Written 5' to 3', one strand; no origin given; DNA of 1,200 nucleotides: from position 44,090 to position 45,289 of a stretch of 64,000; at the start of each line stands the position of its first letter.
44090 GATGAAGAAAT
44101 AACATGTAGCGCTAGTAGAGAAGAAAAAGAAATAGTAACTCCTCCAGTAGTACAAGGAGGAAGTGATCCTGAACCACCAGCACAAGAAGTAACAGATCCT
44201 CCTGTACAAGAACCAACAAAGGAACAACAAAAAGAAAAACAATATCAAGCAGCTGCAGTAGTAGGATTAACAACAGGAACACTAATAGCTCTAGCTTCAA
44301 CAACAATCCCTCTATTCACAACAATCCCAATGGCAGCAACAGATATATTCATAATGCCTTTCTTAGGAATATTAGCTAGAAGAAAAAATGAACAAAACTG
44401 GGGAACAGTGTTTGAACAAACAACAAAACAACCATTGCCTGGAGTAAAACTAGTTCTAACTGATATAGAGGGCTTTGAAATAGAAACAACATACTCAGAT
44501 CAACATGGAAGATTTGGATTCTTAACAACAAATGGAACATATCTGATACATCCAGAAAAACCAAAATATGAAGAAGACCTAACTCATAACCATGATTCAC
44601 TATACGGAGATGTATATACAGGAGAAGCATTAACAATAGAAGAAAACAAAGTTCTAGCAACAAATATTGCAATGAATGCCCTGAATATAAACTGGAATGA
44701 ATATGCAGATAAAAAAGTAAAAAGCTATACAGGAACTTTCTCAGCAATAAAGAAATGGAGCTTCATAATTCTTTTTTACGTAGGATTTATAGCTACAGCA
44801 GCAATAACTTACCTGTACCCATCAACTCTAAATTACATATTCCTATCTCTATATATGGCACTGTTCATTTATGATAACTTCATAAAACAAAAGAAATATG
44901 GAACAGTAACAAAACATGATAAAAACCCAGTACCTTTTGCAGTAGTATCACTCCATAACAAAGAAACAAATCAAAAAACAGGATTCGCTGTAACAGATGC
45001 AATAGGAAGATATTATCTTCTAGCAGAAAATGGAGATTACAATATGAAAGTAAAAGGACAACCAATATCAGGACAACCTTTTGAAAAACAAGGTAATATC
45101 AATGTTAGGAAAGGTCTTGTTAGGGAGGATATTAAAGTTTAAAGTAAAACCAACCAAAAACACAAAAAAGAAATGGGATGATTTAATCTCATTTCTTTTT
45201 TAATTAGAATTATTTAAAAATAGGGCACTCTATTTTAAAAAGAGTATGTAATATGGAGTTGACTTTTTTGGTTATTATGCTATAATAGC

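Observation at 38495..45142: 2215-aa surface protein built from an internally duplicated super-module with ~20 SBBP beta-propeller repeats and a multi-TM, CarboxypepD_reg-bearing C-terminus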

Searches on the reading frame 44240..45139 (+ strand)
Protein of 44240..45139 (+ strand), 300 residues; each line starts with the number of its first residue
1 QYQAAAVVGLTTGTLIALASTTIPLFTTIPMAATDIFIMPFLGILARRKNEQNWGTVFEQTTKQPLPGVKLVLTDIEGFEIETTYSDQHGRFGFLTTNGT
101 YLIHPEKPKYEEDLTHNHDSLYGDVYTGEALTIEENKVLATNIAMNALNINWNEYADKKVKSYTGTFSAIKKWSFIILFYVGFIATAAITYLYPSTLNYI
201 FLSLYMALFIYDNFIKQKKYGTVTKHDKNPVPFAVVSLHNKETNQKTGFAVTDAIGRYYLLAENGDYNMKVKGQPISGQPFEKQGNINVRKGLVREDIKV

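Call 13: find_homologous_proteins(query=window:44240-45139:+, max_evalue=0.001)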
Query seq(300 aa) (300 aa): 18 proteins with E <= 0.001 among 1486 candidates.
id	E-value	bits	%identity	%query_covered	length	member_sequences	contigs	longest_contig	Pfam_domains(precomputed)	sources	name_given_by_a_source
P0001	3.4e-94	334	51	93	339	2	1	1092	PF13715.13,PF13620.13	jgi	jgi:hypothetical protein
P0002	1.8e-90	321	48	98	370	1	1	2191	PF13715.13,PF13620.13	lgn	-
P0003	1.5e-83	299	48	99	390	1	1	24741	PF11974.15,PF13620.13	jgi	-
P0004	8.7e-82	293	46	99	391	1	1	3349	PF11974.15,PF13620.13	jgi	-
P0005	9.5e-82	293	46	99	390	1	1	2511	PF11974.15,PF13620.13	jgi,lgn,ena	-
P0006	5.8e-80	287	45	99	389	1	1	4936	PF13715.13,PF11974.15,PF13620.13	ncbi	-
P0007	8.0e-80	286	45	99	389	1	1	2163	PF13715.13,PF11974.15,PF13620.13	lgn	-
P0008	1.3e-79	286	45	92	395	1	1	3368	PF11974.15,PF13620.13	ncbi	-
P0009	1.9e-78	282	44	99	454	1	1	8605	PF13620.13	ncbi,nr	ncbi:MAG: carboxypeptidase-like regulatory domain-containing protein, partial [Bacteroidales bacteri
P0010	7.4e-78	280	45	92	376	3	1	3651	PF11974.15,PF13620.13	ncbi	ncbi:MAG: carboxypeptidase-like regulatory domain-containing protein, partial [Patescibacteria group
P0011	2.1e-76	275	44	99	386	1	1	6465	PF13715.13,PF11974.15,PF13620.13,PF17210.10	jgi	jgi:hypothetical protein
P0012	7.1e-76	273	47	88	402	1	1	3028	PF13715.13,PF13620.13,PF17210.10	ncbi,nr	ncbi:MAG: carboxypeptidase-like regulatory domain-containing protein, partial [Patescibacteria group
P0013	3.9e-75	271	45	95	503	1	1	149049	PF13620.13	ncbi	-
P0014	3.9e-74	268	61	64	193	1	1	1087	-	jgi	jgi:hypothetical protein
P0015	1.8e-67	246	46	87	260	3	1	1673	PF13715.13,PF13620.13,PF17210.10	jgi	-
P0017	2.4e-55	206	57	55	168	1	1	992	PF13620.13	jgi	jgi:hypothetical protein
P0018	6.7e-11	60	25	85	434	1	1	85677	PF13715.13,PF23194.2,PF17802.8,PF13620.13,PF22904.4,PF17210.10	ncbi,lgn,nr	ncbi:MAG: carboxypeptidase-like regulatory domain-containing protein [bacterium]|nr:carboxypeptidase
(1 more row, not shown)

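Call 17: find_related_loci(query=A1, collection=genome_contigs, flank=10000)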
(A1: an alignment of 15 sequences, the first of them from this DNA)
Query A1 (300 aa) in genome_contigs; peptide patterns used: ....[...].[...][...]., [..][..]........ (x = any residue, [..] = any of these).
85 stretches matched a pattern; 38 encode a relative of the query (tblastn E <= 1e-3); 38 distinct loci.
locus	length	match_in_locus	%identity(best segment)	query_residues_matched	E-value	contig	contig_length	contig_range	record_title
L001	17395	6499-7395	67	2-300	2e-144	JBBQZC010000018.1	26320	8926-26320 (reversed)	MAG: Candidatus Moraniibacteriota bacterium isolate Co_metawrap_2195 Cmw_2195_k141_30067707_length_26320_cov_27.9917, wh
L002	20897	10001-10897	66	2-300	2e-139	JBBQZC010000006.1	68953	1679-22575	MAG: Candidatus Moraniibacteriota bacterium isolate Co_metawrap_2195 Cmw_2195_k141_5465032_length_68953_cov_17.9906, who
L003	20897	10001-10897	66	2-300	3e-139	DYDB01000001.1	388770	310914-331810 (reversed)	MAG TPA_asm: Micavibrio sp. isolate IMS_BF-2 NODE_1_length_388850_cov_43.7852, whole genome shotgun sequence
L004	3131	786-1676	71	2-300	2e-144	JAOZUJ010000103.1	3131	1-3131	MAG: Candidatus Moraniibacteriota bacterium isolate GMC8.concoct.3 GMC8_54929_length_3131_cov_7.572172, whole genome sho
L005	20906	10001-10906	51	2-300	6e-104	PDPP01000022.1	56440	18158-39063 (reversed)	MAG: Candidatus Moraniibacteriota bacterium isolate DOLZORAL124_35_17 DolZOral124_scaffold_636, whole genome shotgun seq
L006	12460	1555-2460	50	2-300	7e-103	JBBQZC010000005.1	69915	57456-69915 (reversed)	MAG: Candidatus Moraniibacteriota bacterium isolate Co_metawrap_2195 Cmw_2195_k141_13684006_length_69915_cov_18.9990, wh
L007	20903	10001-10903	50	3-300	1e-100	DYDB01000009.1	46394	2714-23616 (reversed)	MAG TPA_asm: Micavibrio sp. isolate IMS_BF-2 NODE_97_length_46401_cov_47.946, whole genome shotgun sequence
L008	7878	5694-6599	50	2-300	1e-100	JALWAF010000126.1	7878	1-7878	MAG: Candidatus Moraniibacteriota bacterium isolate T10_metabat2_scaf2bin.006 T10_NODE_4829_length_7878_cov_4.601858, wh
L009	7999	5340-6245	49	2-300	2e-97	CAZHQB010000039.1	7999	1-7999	MAG TPA_asm: uncultured Micavibrio sp. isolate SRP163575_co1_39 genome assembly, contig: NODE_19764_length_7999_cov_7.60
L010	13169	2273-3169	50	2-297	3e-95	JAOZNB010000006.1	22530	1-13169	MAG: Candidatus Moraniibacteriota bacterium isolate GMC4_bin_51 GMC4_1992_length_22530_cov_9.117820, whole genome shotgu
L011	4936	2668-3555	45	2-298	2e-86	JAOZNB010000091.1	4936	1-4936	MAG: Candidatus Moraniibacteriota bacterium isolate GMC4_bin_51 GMC4_34132_length_4936_cov_7.817865, whole genome shotgu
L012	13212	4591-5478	46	2-298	1e-84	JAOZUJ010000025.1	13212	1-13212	MAG: Candidatus Moraniibacteriota bacterium isolate GMC8.concoct.3 GMC8_4002_length_13212_cov_11.029794, whole genome sh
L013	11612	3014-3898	45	3-298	1e-80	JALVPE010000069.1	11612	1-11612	MAG: Candidatus Moraniibacteriota bacterium isolate A3_metabat1_scaf2bin.079 A3_NODE_4409_length_11612_cov_3.073748, who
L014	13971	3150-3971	47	24-298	1e-80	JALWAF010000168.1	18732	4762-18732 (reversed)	MAG: Candidatus Moraniibacteriota bacterium isolate T10_metabat2_scaf2bin.006 T10_NODE_812_length_18732_cov_5.661543, wh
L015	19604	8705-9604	45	16-300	3e-76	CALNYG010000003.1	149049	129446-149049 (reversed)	MAG: Candidatus Moraniibacteriota bacterium isolate HOU_bin.0114 genome assembly, contig: contig_8653, whole genome shot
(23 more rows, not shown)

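Call 30: predict_structure(alignment_id=A1)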
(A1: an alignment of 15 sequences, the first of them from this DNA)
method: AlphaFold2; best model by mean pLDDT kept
length: 300 residues; sequences in the alignment: 15
mean_pLDDT: 77.5   pTM: 0.63
mean pLDDT of the five models: 77.5, 77.0, 74.5, 73.7, 71.5
residues with pLDDT >= 90: 57; 70-90: 182; 50-70: 10; < 50: 51
segments of 3 or more residues with pLDDT < 50: 1-51
pLDDT, mean of each block of 10 residues (from residue 1): 39 42 34 39 36 80 90 91 90 87 93 88 88 76 90 84 77 80 87 88 87 81 86 89 85 86 89 71 87 86
secondary structure, 60 per line:
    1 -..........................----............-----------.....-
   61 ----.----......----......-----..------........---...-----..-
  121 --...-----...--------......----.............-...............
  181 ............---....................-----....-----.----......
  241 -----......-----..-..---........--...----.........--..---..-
elements in order: H2-27 H32-43 E55-59 E70-75 E80-85 E99-106 E110-112 E123-125 E131-133 E142-147 H152-164 H166-192 H196-215 E221-224 E235-240 E246-251 E265-272 E282-290

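Call 34: fold_search(model_id=the predicted structure, library=pdb)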
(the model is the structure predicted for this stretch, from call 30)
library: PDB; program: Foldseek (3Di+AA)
matches with E <= 10: 784; with E <= 0.001: 12
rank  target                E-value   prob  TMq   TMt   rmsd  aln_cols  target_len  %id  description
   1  10ps                  8.4e-07  1.00  0.26  0.15  15.9       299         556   12  Crystal structure of SdrD A2-A3-B1-B2 domains from Staphylococcus aureus JH1 (released 2026-02-11)
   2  6fwv_B                1.4e-05  1.00  0.23  0.14  14.6       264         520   12  The Bacillus anthracis TIE protein (released 2018-08-08)
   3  6fwv_A                2.1e-05  1.00  0.24  0.14  14.7       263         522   13  The Bacillus anthracis TIE protein (released 2018-08-08)
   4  9c7u_B                7.1e-05  1.00  0.22  0.34  17.4       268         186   11  Structure of the human truncated BOS complex in GDN (released 2024-08-21)
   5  3irp                  1.6e-04  1.00  0.28  0.20   3.2       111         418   21  Crystal structure of functional region of UafA from Staphylococcus saprophyticus at 1.50 angstrom resolution (released 2010-09-08)
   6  3irz                  2.6e-04  1.00  0.23  0.18   5.9       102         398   22  Crystal structure of functional region of UafA from Staphylococcus saprophyticus in P212121 form (released 2010-09-08)
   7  4jdz_B                5.2e-04  1.00  0.28  0.19   5.5       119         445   18  Structures of SdrD from Staphylococcus aureus reveal the molecular mechanism of how the cell surface receptors recogni (released 2013-06-19)
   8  5j4m_C                7.4e-04  0.95  0.21  0.24  15.0       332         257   11  Crystal structure of shaft pilin SpaA from Lactobacillus rhamnosus GG - E269A/D295N double mutant (released 2016-07-20)
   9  5hts_F                7.4e-04  0.93  0.20  0.24  16.2       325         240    8  Crystal structure of shaft pilin spaA from Lactobacillus rhamnosus GG - D295N mutant (released 2016-07-20)
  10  5hdl_A                8.8e-04  0.94  0.21  0.23  14.5       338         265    9  Crystal structure of shaft pilin spaA from Lactobacillus rhamnosus GG - E269A mutant (released 2016-07-20)
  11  3is0                  9.3e-04  1.00  0.23  0.18   3.7        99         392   20  Crystal structure of functional region of UafA from Staphylococcus saprophyticus in the presence of cholesterol (released 2010-09-08)
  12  5j4m_A                9.3e-04  0.95  0.21  0.24  14.9       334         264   10  Crystal structure of shaft pilin SpaA from Lactobacillus rhamnosus GG - E269A/D295N double mutant (released 2016-07-20)
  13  5hts_E                1.0e-03  0.96  0.21  0.25  15.7       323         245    9  Crystal structure of shaft pilin spaA from Lactobacillus rhamnosus GG - D295N mutant (released 2016-07-20)
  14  3is1                  1.2e-03  1.00  0.23  0.18   3.9       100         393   22  Crystal structure of functional region of UafA from Staphylococcus saprophyticus in C2 form at 2.45 angstrom resolution (released 2010-09-08)
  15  5f44_C                1.3e-03  0.96  0.22  0.25  14.5       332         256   10  Crystal structure of shaft pilin spaA from Lactobacillus rhamnosus GG (released 2016-07-20)
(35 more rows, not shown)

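Call 35: search_protein_representatives(alignment_id=A1)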
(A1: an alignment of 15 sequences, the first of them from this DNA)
Query: 15 sequences, 386 profile positions. Proteins with E-value up to 0.001 (for the whole library): 5771; up to 1e-10: 3734; up to 1e-30: 1597. The best 150 are listed.
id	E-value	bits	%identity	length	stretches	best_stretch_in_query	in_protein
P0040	2.0e-151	520.9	-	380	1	7-385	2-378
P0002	2.0e-143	494.6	-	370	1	8-386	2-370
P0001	5.4e-142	489.9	-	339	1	65-386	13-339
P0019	1.8e-141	488.2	-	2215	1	20-386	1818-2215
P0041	2.0e-140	484.7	-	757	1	42-386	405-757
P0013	3.7e-138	477.3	-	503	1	14-386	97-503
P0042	6.7e-138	476.4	-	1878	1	20-379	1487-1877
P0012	1.0e-133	462.7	-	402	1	76-386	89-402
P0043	6.4e-131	453.4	-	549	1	86-385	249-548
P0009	3.8e-130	450.9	-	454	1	16-386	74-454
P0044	1.9e-125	435.5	-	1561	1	75-386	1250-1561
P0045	1.6e-117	409.3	-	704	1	38-386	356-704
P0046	3.8e-115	401.5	-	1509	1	55-386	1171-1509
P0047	1.8e-114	399.3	-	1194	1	71-386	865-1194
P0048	2.5e-113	395.5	-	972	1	81-386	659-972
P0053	2.4e-100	352.8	-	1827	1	77-386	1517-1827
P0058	6.4e-96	338.2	-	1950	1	75-386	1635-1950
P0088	2.8e-73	263.7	-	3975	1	38-384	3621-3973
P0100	4.1e-66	240.1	-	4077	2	132-385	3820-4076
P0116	5.6e-60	219.9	-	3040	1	55-383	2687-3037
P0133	9.1e-58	212.6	-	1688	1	42-385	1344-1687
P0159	9.6e-56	206.0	-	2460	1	124-386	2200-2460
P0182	1.1e-54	202.5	-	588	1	61-382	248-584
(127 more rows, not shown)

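Call 53: list_cluster_members(proteins=[P0042, P0044, P0053, P0058, P0088, P0100, P0116, P0159, P0133, P0182])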
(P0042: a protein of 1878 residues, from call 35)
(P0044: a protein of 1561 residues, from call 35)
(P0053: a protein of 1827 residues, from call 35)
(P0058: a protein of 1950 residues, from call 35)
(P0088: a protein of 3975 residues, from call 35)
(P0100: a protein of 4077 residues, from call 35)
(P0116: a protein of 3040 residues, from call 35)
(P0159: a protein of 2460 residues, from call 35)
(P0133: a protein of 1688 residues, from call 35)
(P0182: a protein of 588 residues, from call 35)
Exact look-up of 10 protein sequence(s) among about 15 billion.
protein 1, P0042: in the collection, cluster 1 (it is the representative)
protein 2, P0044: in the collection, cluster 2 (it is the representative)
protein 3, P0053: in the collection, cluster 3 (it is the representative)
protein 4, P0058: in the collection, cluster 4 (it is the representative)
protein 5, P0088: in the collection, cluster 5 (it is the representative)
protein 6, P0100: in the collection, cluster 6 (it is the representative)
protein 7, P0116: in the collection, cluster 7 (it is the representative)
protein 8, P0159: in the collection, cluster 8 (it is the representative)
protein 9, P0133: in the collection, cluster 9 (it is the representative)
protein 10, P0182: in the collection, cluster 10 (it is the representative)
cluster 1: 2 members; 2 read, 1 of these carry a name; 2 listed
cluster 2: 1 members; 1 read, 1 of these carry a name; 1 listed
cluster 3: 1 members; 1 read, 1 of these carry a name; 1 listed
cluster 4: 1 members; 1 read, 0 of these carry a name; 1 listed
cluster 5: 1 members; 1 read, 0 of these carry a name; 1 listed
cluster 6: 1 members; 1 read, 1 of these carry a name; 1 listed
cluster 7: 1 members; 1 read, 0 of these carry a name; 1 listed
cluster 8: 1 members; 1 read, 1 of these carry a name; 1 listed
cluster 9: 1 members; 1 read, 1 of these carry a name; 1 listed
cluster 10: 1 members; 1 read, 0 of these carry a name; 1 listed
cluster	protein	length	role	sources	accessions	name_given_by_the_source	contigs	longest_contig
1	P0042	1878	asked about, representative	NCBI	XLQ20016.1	MAG: Ig-like domain-containing protein [Candidatus Moraniibacteriota bacterium]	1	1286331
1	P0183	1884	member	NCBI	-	-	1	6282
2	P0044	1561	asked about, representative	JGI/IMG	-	hypothetical protein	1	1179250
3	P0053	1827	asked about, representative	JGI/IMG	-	hypothetical protein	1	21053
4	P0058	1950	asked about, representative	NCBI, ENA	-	-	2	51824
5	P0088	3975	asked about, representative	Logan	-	-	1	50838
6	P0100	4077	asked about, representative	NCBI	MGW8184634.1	MAG: Ig-like domain-containing protein [Candidatus Moraniibacteriota bacterium]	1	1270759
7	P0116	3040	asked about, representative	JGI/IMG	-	-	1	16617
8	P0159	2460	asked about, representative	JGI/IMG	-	cysteine-rich repeat protein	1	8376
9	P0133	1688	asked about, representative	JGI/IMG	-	hypothetical protein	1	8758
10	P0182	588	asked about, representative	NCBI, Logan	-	-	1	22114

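Call 65: search_protein_families(library=pfam, proteins=[L012:698-4267:+, L002:343-4107:+, L013:72-2678:+], max_evalue=0.001)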
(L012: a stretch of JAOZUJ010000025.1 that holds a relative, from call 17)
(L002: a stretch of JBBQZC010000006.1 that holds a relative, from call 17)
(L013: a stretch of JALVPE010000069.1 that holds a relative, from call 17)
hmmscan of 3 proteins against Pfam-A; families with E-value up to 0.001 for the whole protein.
L012:698-4267:+ (1190 aa): 3 families
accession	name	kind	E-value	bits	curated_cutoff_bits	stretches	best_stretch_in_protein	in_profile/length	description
PF17164.10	DUF5122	-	2.6e-32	111.2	27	3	507-542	2-36/36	Domain of unknown function (DUF5122) beta-propeller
PF13884.11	Peptidase_S74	-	3.4e-18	66.1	22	1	866-926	1-58/58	Chaperone of endosialidase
PF24146.1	K1-lyase_C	-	0.00041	21.2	27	1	1106-1154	14-63/70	K1 capsule-specific polysaccharide lyase, C-terminal domain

L002:343-4107:+ (1255 aa): 6 families
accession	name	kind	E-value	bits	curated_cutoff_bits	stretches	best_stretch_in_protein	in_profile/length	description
PF13517.12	FG-GAP_3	-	8.3e-137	446.3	26.9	11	139-199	1-61/61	FG-GAP-like repeat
PF01839.29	FG-GAP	-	1.6e-85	280.4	22.1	12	230-253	2-25/37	FG-GAP repeat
PF13884.11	Peptidase_S74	-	1.8e-13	51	22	1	928-985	1-57/58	Chaperone of endosialidase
PF12256.14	TcdB_toxin_midN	-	3e-12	46.6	24.8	0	123-156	18-51/181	Insecticide toxin TcdB middle/N-terminal region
PF02408.26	CUB_2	-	0.0002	21.6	23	0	640-666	91-117/120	CUB-like domain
PF23727.1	Beta-prop_FAM234A_B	-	0.00022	20.3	26.4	0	86-117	131-162/467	FAM234A/B beta-propeller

L013:72-2678:+ (869 aa): 2 families
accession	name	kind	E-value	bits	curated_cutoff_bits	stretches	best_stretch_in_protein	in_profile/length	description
PF17164.10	DUF5122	-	8.4e-54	180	27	7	120-155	2-36/36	Domain of unknown function (DUF5122) beta-propeller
PF13884.11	Peptidase_S74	-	1.1e-17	64.5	22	1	537-597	1-58/58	Chaperone of endosialidase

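Call 71: search_protein_families(library=pfam, proteins=[P0042, P0044, P0046, P0053, P0041, P0047], max_evalue=0.00001)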
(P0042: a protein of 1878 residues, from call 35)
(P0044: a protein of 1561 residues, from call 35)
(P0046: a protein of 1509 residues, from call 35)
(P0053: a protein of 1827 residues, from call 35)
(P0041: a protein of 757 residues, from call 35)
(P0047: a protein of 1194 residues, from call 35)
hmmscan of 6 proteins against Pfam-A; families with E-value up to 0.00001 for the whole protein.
P0042 (1878 aa): 3 families
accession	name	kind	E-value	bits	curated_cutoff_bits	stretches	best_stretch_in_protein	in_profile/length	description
PF13620.12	CarboxypepD_reg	-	8.7e-14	52.1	32.3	0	1805-1856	4-55/82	Carboxypeptidase regulatory-like domain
PF13715.12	CarbopepD_reg_2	-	9.2e-08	32.5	32.2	0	1639-1687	3-48/88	CarboxypepD_reg-like domain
PF13205.12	Big_5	-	1.7e-07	32.4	23.6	0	275-380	3-105/105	Bacterial Ig-like domain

P0044 (1561 aa): 2 families
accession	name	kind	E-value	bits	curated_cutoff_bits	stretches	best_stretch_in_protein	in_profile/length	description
PF13620.12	CarboxypepD_reg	-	1.5e-11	44.9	32.3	1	1316-1372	4-60/82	Carboxypeptidase regulatory-like domain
PF13205.12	Big_5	-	4.6e-09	37.4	23.6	1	255-364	3-104/105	Bacterial Ig-like domain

P0046 (1509 aa): 4 families
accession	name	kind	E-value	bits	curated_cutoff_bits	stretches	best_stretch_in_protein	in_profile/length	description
PF03382.20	DUF285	-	9.3e-174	568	25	5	134-251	1-117/120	Mycoplasma protein of unknown function, DUF285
PF13620.12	CarboxypepD_reg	-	4.5e-15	56.2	32.3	1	1264-1326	4-67/82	Carboxypeptidase regulatory-like domain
PF13205.12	Big_5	-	6.1e-12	46.6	23.6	1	920-1024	9-105/105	Bacterial Ig-like domain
PF13715.12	CarbopepD_reg_2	-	2.1e-07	31.3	32.2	0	1264-1315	3-52/88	CarboxypepD_reg-like domain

P0053 (1827 aa): 4 families
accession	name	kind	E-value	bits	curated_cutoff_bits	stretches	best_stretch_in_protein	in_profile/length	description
PF25778.1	DUF7948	-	4.1e-47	161.4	27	1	42-248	1-214/214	Domain of unknown function (DUF7948)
PF06739.17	SBBP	-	5.8e-23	81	20.5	0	254-285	6-38/38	Beta-propeller repeat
PF07581.17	Glug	-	4e-10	39.9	20.5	0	1212-1236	5-28/28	The GLUG motif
PF13620.12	CarboxypepD_reg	-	4.5e-09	37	32.3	1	1580-1636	4-60/82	Carboxypeptidase regulatory-like domain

P0041 (757 aa): 3 families
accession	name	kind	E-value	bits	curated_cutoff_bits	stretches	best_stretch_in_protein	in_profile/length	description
PF13620.12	CarboxypepD_reg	-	1.8e-16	60.7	32.3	1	512-571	4-63/82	Carboxypeptidase regulatory-like domain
PF00041.27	fn3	-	6.9e-10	39.4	25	0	75-142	26-82/84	Fibronectin type III domain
PF17425.8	Arylsulfotran_N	-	5e-07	30.2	24.2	0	267-340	14-85/88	Arylsulfotransferase Ig-like domain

P0047 (1194 aa): 1 family
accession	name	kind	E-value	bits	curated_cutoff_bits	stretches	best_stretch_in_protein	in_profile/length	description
PF06739.17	SBBP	-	7e-14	51.9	20.5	1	271-302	2-30/38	Beta-propeller repeat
